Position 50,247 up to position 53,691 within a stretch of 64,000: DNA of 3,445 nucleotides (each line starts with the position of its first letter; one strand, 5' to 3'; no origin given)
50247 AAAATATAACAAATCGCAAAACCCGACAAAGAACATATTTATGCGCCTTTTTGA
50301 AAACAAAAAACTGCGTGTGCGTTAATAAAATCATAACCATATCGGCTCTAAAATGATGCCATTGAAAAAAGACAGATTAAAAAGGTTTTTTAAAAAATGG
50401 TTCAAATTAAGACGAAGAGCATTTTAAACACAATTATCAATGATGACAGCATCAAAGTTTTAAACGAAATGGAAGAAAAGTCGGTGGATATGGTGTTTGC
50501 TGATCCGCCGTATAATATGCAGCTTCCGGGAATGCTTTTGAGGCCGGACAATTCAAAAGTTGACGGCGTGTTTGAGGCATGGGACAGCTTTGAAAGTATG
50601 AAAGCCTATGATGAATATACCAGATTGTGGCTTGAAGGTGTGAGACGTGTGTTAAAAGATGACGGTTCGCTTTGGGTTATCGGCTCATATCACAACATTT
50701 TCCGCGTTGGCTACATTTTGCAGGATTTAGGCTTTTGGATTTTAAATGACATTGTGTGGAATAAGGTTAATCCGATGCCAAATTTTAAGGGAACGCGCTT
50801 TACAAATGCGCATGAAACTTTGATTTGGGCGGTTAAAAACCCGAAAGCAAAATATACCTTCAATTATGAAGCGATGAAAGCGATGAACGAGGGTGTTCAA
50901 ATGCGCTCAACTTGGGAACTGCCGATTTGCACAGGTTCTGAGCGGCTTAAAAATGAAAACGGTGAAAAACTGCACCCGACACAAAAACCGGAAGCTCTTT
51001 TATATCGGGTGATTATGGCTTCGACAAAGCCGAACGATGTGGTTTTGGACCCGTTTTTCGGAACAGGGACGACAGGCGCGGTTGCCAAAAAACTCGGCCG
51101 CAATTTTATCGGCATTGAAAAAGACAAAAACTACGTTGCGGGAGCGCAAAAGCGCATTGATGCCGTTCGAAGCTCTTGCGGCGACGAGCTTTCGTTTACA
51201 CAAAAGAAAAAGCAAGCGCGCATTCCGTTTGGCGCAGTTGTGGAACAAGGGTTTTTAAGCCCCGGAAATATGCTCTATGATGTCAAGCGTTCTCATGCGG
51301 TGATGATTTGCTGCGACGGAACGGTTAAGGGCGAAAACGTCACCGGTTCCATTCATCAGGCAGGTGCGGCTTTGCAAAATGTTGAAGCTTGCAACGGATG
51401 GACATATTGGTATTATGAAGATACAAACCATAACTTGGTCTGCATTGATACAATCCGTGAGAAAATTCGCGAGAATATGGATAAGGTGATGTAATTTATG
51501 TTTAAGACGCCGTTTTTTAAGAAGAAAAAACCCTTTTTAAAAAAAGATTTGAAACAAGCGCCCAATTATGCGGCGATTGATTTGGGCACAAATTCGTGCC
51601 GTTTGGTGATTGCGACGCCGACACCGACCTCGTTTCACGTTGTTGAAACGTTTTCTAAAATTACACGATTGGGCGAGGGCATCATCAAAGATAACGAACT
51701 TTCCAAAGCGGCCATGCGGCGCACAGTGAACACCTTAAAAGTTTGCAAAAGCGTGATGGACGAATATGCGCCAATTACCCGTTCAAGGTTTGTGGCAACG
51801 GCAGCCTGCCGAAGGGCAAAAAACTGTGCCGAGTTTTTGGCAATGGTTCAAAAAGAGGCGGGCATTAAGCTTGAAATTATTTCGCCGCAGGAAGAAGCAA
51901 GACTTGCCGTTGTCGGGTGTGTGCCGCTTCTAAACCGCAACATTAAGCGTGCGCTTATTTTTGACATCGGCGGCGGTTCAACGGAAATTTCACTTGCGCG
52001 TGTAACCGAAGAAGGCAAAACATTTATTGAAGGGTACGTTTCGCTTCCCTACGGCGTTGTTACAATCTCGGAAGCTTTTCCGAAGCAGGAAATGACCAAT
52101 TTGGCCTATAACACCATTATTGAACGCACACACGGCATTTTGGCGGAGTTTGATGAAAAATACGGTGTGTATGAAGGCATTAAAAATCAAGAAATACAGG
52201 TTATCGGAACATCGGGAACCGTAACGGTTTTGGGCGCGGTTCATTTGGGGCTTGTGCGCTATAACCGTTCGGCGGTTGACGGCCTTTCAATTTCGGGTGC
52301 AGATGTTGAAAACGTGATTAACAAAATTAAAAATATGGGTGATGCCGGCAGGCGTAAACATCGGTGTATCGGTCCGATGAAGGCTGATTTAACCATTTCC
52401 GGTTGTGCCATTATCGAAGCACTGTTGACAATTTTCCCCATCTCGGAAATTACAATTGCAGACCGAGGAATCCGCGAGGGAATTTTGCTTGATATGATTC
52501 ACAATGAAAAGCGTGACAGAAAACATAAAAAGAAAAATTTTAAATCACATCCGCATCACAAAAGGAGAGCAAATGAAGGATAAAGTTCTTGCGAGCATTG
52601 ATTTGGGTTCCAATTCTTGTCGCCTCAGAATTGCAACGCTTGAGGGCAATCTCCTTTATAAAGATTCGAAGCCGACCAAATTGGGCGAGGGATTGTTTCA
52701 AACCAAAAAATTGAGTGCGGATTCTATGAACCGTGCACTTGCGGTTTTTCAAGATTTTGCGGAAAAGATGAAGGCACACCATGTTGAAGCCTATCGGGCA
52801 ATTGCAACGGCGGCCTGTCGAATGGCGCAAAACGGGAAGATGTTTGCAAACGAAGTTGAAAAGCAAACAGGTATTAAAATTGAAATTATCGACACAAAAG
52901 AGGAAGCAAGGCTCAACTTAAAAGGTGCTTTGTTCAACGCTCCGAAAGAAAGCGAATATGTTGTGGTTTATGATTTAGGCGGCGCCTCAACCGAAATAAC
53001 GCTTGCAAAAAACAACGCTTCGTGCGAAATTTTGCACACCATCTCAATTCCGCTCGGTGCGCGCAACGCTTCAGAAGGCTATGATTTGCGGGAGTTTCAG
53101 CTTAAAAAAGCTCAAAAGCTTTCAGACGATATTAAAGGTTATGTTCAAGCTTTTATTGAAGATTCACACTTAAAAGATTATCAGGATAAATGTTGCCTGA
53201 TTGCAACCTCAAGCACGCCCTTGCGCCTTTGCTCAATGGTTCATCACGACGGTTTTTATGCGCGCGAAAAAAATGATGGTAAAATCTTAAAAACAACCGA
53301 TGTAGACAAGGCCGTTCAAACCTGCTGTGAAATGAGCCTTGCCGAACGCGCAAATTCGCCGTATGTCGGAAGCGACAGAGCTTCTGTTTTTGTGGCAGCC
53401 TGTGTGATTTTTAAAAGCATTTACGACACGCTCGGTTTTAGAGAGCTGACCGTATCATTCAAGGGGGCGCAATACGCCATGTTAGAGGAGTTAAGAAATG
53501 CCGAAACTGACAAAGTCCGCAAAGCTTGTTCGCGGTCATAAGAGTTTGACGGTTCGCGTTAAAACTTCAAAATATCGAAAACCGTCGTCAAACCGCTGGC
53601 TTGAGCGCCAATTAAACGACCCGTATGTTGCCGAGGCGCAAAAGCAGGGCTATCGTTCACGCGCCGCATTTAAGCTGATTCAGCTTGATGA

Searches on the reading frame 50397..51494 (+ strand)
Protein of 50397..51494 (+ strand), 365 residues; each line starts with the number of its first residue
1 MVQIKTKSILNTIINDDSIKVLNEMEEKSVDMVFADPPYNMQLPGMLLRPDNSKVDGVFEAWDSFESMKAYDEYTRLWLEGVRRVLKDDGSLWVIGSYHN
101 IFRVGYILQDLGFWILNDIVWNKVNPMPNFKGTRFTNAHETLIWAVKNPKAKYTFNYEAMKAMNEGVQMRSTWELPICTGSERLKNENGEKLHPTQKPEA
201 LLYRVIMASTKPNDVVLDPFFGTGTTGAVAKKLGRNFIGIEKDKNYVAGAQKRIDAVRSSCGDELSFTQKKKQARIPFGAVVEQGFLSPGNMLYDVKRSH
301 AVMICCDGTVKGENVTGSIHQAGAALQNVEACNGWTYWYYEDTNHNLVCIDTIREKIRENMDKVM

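Call 84: search_protein_families(library=ncbifam, proteins=[window:50397-51494:+], max_evalue=1e-10)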
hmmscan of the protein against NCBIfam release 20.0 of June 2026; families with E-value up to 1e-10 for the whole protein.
window:50397-51494:+ (365 aa): 3 families
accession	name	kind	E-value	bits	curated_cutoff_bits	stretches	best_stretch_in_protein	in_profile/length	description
NF050803.1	DnaMtaseCcrMCaul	equivalog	5.5e-173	574.7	830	1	10-356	3-349/350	adenine-specific DNA-methyltransferase CcrM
NF008572.0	PRK11524.1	equivalog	8.2e-42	143.3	292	2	192-274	194-276/294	adenine-specific DNA-methyltransferase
NF010253.0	PRK13699.1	subfamily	3.5e-19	69.4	244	1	13-260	4-211/226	DNA methyltransferase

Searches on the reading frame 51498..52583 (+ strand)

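Call 84: search_protein_families(library=ncbifam, proteins=[window:51498-52583:+], max_evalue=1e-10)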
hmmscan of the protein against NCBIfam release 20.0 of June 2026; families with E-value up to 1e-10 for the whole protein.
window:51498-52583:+ (361 aa): 3 families
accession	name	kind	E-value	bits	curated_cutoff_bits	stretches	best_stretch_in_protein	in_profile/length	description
TIGR03706.1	exo_poly_only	exception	1.7e-61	208.1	307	1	23-334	1-299/300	exopolyphosphatase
NF008260.0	PRK11031.1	equivalog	3.1e-32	112.2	624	1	20-339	4-305/496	guanosine-5'-triphosphate,3'-diphosphate diphosphatase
NF008108.0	PRK10854.1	equivalog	1.6e-26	92.6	864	1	18-335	7-307/513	exopolyphosphatase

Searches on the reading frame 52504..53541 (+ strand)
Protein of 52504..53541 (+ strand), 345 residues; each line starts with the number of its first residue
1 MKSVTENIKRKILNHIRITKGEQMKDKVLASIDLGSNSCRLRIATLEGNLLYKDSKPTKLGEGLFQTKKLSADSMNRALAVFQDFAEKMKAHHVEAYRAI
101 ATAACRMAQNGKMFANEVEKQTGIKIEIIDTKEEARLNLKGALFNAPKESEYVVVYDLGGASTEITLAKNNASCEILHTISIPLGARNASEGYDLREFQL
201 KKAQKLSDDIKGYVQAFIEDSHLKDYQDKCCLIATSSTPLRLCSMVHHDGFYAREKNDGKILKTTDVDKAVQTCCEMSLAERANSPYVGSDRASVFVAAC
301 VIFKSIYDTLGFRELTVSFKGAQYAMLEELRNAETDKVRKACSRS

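Call 84: search_protein_families(library=ncbifam, proteins=[window:52504-53541:+], max_evalue=1e-10)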
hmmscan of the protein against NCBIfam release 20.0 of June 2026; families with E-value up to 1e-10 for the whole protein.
window:52504-53541:+ (345 aa): 3 families
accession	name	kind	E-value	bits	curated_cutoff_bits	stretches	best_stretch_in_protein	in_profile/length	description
TIGR03706.1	exo_poly_only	exception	1.7e-54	185.1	307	1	29-321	2-289/300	exopolyphosphatase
NF008108.0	PRK10854.1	equivalog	2.8e-23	81.9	864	1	23-170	7-156/513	exopolyphosphatase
NF008260.0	PRK11031.1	equivalog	7.8e-22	77.9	624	1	26-193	5-171/496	guanosine-5'-triphosphate,3'-diphosphate diphosphatase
